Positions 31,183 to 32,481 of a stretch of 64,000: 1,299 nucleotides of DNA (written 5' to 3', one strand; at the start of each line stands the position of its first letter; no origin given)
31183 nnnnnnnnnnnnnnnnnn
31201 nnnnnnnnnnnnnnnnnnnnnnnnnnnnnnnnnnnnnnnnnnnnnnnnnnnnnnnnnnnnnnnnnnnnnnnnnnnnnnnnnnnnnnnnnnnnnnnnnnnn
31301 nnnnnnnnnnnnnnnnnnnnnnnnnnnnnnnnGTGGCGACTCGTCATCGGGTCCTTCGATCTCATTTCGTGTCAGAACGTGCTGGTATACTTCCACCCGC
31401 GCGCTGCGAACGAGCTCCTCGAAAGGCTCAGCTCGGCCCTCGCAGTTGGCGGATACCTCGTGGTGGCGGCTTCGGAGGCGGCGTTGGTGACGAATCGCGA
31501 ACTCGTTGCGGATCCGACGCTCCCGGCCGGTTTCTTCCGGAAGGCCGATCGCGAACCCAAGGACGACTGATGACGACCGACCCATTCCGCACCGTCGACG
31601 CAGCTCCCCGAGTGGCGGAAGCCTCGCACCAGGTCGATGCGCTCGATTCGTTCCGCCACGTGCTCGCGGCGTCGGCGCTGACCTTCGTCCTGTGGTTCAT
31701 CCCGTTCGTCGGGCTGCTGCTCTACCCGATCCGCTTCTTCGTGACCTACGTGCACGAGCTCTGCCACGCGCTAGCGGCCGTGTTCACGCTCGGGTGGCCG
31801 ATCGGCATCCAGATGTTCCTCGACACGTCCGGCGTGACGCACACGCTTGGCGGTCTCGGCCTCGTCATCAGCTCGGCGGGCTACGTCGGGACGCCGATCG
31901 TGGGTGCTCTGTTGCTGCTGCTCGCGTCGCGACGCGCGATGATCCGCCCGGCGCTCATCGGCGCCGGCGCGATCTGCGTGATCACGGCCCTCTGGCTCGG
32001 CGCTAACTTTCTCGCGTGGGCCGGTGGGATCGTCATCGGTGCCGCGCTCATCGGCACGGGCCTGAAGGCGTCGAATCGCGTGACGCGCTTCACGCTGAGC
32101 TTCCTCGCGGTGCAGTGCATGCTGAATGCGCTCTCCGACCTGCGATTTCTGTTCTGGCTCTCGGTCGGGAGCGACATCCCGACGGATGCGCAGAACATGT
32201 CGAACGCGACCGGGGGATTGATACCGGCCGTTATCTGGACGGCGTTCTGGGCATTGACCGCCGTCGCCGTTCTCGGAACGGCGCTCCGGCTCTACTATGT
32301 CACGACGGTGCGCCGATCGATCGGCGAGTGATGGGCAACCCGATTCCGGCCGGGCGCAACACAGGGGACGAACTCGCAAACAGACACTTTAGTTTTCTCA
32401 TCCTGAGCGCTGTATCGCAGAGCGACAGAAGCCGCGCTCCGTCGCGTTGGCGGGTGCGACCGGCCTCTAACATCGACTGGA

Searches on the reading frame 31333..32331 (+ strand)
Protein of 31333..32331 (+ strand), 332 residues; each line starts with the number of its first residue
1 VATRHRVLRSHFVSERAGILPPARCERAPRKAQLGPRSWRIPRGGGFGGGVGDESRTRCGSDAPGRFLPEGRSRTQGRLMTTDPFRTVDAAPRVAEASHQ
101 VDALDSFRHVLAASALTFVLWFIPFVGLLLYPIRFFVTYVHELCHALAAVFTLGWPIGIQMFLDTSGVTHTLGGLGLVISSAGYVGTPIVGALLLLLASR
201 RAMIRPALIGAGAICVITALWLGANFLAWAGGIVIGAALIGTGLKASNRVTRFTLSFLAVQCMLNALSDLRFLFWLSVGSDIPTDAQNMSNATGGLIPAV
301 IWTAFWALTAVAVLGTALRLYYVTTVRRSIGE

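Call 29: search_protein_families(library=pfam, proteins=[window:31333-32331:+], max_evalue=0.000001)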
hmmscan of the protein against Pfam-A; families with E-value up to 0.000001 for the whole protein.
window:31333-32331:+ (332 aa): 1 family
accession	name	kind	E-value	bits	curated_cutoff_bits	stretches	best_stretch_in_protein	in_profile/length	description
PF13398.12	Peptidase_M50B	-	8.6e-29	101.1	26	1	115-315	6-199/201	Peptidase M50B-like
